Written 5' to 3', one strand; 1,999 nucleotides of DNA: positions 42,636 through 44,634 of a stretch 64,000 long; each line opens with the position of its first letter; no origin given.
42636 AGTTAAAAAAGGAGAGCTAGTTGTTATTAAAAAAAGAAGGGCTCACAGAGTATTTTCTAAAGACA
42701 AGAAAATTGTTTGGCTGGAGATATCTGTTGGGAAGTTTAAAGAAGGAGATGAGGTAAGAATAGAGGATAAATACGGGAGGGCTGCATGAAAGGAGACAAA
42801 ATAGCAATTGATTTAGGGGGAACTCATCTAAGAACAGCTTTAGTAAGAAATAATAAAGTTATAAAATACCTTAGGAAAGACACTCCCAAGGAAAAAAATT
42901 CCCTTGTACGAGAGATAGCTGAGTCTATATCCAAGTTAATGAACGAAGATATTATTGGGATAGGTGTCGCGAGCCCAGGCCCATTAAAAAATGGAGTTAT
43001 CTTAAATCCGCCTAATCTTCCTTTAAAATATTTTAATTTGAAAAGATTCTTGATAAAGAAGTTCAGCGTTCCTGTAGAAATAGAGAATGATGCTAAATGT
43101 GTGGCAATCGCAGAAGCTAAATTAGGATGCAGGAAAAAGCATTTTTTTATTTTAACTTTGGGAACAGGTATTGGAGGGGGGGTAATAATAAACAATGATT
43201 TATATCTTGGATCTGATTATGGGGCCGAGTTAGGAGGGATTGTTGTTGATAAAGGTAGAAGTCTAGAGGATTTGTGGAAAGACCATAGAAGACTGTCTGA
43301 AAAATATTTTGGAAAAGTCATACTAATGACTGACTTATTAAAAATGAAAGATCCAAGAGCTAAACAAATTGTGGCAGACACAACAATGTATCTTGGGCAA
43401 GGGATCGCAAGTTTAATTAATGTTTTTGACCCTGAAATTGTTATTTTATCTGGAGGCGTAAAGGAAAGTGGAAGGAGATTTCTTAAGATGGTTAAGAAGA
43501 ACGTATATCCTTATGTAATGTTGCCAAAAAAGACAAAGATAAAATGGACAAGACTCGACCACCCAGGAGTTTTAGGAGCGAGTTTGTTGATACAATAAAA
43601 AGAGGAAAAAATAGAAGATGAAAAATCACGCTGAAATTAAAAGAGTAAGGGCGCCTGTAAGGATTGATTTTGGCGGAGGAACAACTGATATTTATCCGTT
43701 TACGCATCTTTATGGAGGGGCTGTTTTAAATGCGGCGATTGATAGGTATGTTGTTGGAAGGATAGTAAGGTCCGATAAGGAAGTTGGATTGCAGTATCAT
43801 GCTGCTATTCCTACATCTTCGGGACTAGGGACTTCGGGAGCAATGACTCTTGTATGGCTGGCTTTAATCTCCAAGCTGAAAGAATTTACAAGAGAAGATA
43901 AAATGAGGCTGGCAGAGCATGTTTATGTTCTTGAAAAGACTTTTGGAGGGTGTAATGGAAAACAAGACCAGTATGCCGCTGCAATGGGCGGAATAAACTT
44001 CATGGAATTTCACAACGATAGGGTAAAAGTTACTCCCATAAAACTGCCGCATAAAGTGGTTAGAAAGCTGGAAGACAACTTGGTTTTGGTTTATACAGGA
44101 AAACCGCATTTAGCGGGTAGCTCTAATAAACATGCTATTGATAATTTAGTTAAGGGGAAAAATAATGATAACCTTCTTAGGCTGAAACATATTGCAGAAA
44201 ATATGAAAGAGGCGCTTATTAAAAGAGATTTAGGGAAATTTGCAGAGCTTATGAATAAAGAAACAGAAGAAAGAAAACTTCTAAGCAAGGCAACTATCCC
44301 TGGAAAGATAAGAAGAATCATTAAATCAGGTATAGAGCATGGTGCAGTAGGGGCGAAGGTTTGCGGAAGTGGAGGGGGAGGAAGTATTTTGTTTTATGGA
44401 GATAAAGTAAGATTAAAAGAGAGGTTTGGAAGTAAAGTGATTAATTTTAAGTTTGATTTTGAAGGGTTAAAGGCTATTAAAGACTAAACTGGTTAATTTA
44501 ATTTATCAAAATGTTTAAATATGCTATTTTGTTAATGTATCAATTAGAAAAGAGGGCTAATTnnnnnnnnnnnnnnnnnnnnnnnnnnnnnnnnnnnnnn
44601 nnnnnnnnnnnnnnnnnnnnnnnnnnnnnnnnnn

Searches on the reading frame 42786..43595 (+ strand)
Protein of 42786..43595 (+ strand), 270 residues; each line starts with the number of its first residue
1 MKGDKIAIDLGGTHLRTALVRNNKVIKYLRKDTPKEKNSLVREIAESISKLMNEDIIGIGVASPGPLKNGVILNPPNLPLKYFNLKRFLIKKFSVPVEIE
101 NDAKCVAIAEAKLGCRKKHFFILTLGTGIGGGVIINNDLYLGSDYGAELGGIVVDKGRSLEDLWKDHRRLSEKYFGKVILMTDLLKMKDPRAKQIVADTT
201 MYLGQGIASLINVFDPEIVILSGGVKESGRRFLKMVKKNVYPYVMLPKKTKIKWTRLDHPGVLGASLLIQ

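Call 6: search_protein_families(library=ncbifam, proteins=[window:42786-43595:+], max_evalue=0.01)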
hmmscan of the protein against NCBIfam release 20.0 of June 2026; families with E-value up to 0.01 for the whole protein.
window:42786-43595:+ (270 aa): 14 families
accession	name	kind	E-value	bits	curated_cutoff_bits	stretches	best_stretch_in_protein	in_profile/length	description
TIGR00744.1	ROK_glcA_fam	subfamily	1.5e-28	100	260.35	2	6-157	1-164/318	ROK family glucokinase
NF042998.1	bglucokin_BglK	equivalog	1.2e-22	80.6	550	1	7-240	5-258/291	beta-glucoside kinase BglK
NF003461.0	PRK05082.1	subfamily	3.1e-22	79.3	283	1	6-145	4-149/291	N-acetylmannosamine kinase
NF007251.0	PRK09698.1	equivalog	5.6e-22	78.4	253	2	6-153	9-169/304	allose kinase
NF045551.1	GK_Pyrobac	equivalog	5.5e-21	75.1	500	1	6-155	3-149/294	ATP-dependent glucokinase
NF047821.1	NactlManKinNanK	equivalog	7.4e-20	71.6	450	1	6-144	4-148/288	N-acetylmannosamine kinase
NF007108.0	PRK09557.1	equivalog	4.3e-19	68.9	443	2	5-144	3-150/303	fructokinase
NF047937.1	TransRegNagC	equivalog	1.1e-18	67.6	650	2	30-155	112-244/399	DNA-binding transcriptional regulator NagC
NF009835.0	PRK13310.1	equivalog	3e-15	56.3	380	2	8-150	5-156/303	N-acetylglucosamine kinase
NF045942.1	PolPhglucPhase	equivalog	3.8e-13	49.7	250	1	6-147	3-153/242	polyphosphate--glucose phosphotransferase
NF049930.1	TransRegMlc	equivalog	4.5e-10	39.4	530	2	54-156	144-251/405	sugar metabolism global transcriptional regulator Mlc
NF045550.1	FrctkaseScrK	equivalog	1.5e-07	31.2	400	1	7-156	7-161/293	fructokinase ScrK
NF009836.0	PRK13311.1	equivalog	1.1e-06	28.1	551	1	8-144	5-149/256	N-acetyl-D-glucosamine kinase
NF009848.0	PRK13318.1-6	equivalog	0.00056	19.4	248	1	6-142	3-148/256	type III pantothenate kinase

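Call 27: search_protein_families(library=pfam, proteins=[window:42786-43595:+], max_evalue=0.001)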
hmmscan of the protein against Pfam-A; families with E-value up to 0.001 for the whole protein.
window:42786-43595:+ (270 aa): 1 family
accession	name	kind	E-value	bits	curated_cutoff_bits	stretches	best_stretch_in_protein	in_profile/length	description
PF00480.26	ROK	-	5.7e-40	138.1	22.9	2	6-155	2-161/294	ROK family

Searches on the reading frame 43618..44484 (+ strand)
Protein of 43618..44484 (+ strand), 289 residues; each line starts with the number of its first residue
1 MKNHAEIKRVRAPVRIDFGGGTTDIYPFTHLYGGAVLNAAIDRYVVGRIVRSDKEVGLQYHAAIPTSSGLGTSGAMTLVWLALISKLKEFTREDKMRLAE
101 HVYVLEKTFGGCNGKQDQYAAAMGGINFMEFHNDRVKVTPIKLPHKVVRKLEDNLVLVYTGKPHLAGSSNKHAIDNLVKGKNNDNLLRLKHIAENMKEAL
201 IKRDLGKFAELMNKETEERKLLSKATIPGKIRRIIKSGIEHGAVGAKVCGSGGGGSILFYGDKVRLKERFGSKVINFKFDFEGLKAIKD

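Call 6: search_protein_families(library=ncbifam, proteins=[window:43618-44484:+], max_evalue=0.01)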
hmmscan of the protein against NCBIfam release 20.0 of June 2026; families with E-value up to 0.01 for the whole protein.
window:43618-44484:+ (289 aa): 12 families
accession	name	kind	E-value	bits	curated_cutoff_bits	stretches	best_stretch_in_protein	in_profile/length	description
NF049969.1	GlMnHpPKinHddA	equivalog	1.4e-39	136.4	600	2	60-286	102-335/338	D-glycero-D-manno-heptose 7-phosphate kinase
NF009948.0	PRK13412.1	equivalog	2.7e-26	91.6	721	2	58-257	729-931/974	bifunctional fucokinase/fucose-1-phosphate guanylyltransferase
TIGR00549.1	mevalon_kin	equivalog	6.8e-15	55.3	163.05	1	53-259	77-275/276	mevalonate kinase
NF003036.0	PRK03926.1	equivalog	1.5e-12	47.2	403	1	54-259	74-265/302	mevalonate kinase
TIGR00131.1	gal_kin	equivalog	1.8e-09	37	226.65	1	56-152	111-203/388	galactokinase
NF003006.0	PRK03817.1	equivalog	1e-07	31.3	443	0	57-128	89-160/352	galactokinase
TIGR00191.1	thrB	equivalog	1.7e-06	27.1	168.25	1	54-267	79-270/304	homoserine kinase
NF003705.0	PRK05322.1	equivalog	9.9e-06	24.5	385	1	53-125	110-182/388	galactokinase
NF002288.1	PRK01212.1-4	equivalog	4.6e-05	22.6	194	1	50-253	71-259/303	homoserine kinase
NF003472.0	PRK05101.1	equivalog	0.00041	19.4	499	0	60-144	117-202/382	galactokinase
NF002870.0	PRK03188.1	equivalog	0.00052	18.8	286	1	190-258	205-269/310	4-(cytidine 5'-diphospho)-2-C-methyl-D-erythritol kinase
NF040957.1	Arch_PMK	equivalog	0.0063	16.1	500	0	68-279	92-309/316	phosphomevalonate kinase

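Call 27: search_protein_families(library=pfam, proteins=[window:43618-44484:+], max_evalue=0.001)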
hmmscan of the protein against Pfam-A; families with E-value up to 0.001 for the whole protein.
window:43618-44484:+ (289 aa): 2 families
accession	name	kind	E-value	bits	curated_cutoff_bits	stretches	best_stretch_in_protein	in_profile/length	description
PF00288.32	GHMP_kinases_N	-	2.2e-08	34.6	22.3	1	54-125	16-87/87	GHMP kinases N terminal domain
PF08544.19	GHMP_kinases_C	-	2.3e-08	34.7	21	1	196-259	1-64/85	GHMP kinases C terminal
